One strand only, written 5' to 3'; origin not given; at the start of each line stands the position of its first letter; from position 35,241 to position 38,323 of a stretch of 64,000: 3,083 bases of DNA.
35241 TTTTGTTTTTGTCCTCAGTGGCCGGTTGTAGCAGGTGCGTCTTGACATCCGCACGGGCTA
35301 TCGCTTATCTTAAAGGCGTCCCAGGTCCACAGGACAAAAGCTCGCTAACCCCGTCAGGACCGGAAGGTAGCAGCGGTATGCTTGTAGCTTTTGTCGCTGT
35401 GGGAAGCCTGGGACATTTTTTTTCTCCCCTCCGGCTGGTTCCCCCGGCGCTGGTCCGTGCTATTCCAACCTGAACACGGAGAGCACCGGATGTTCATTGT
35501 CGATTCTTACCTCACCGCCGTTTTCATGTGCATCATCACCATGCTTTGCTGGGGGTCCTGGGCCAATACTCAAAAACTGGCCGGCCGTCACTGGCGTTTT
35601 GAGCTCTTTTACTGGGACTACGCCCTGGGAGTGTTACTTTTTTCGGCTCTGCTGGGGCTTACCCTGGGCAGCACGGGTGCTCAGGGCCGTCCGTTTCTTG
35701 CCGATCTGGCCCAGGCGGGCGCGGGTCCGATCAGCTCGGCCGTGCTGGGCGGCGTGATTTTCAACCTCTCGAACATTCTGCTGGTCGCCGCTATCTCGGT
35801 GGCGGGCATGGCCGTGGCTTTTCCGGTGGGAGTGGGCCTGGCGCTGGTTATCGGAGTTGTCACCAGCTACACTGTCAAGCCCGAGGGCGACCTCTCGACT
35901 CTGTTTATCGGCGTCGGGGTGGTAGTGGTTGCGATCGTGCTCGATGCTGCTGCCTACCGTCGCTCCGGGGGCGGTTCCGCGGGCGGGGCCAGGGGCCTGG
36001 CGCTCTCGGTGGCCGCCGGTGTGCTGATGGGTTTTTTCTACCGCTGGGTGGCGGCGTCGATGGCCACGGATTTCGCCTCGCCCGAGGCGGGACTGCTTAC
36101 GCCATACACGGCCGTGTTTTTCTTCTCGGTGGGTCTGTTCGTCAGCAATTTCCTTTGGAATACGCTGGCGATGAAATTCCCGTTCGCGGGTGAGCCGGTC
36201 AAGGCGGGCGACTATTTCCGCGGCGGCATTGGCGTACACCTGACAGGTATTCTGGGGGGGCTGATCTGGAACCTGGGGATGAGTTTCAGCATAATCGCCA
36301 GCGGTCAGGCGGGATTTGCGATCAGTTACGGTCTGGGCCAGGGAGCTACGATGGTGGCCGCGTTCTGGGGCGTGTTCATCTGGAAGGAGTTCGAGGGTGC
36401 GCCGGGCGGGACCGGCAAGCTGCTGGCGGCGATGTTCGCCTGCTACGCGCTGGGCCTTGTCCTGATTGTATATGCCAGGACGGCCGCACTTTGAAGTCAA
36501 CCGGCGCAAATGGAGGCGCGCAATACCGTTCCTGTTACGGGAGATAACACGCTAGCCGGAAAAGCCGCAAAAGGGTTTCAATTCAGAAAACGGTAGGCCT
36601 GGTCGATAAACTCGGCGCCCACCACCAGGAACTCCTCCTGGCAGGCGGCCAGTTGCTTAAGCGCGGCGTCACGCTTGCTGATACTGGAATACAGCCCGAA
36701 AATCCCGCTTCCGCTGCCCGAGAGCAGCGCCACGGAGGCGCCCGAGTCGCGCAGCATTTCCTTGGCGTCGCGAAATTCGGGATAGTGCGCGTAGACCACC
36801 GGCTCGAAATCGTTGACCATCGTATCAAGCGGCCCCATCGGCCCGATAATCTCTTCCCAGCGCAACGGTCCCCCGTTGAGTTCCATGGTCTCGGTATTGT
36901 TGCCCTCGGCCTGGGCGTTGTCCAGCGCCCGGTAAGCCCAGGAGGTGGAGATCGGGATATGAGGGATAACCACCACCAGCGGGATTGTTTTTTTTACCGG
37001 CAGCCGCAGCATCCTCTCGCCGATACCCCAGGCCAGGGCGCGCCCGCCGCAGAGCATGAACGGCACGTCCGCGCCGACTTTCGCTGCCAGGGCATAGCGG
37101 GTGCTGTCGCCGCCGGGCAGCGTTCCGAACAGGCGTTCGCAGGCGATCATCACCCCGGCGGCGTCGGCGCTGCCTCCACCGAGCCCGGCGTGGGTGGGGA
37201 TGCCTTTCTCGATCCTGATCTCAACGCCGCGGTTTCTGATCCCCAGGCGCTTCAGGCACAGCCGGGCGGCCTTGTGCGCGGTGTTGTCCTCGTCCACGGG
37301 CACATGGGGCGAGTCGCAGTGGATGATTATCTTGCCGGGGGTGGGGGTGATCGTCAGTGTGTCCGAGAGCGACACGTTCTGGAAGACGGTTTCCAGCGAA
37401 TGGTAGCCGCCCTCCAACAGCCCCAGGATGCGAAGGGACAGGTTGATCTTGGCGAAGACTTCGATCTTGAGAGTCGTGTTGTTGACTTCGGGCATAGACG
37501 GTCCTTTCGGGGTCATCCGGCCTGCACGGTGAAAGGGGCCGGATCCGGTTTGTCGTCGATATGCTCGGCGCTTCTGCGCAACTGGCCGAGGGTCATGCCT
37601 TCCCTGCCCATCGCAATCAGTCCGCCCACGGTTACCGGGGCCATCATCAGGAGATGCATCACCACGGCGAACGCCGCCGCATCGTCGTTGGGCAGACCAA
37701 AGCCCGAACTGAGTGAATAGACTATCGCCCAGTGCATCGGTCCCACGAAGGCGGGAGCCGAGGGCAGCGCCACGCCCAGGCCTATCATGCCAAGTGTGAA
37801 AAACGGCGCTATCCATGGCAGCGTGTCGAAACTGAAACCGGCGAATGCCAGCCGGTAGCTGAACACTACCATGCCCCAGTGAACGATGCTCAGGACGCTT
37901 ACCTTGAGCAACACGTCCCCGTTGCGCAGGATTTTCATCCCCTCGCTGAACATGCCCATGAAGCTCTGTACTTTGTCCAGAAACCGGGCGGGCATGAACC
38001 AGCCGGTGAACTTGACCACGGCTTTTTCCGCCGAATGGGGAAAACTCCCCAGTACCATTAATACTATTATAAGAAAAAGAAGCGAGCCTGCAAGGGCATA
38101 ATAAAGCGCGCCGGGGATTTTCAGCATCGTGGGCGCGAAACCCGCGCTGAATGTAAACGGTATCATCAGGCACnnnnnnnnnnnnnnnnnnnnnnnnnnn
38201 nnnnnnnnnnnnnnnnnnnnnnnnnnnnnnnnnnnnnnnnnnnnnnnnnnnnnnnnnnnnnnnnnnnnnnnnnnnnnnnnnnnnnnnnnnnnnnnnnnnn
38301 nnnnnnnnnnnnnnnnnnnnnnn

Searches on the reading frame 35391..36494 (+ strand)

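Call 60: search_protein_families(library=pfam, max_evalue=0.000001, proteins=[window:35391-36494:+])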
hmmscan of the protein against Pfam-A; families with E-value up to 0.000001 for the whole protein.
window:35391-36494:+ (367 aa): 1 family
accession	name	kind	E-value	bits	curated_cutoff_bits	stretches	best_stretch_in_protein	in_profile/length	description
PF07168.17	Ureide_permease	-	6.8e-16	58.4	27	2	202-359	198-356/359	Ureide permease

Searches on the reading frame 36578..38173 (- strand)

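Call 60: search_protein_families(library=pfam, max_evalue=0.000001, proteins=[window:36578-38173:-])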
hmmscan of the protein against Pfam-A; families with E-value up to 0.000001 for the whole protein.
window:36578-38173:- (531 aa): 2 families
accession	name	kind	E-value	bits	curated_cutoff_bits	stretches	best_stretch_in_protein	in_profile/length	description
PF00288.32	GHMP_kinases_N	-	5.6e-14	52.6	22.3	1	297-377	1-87/87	GHMP kinases N terminal domain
PF08544.19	GHMP_kinases_C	-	8.6e-09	36.1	21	1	454-509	23-80/85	GHMP kinases C terminal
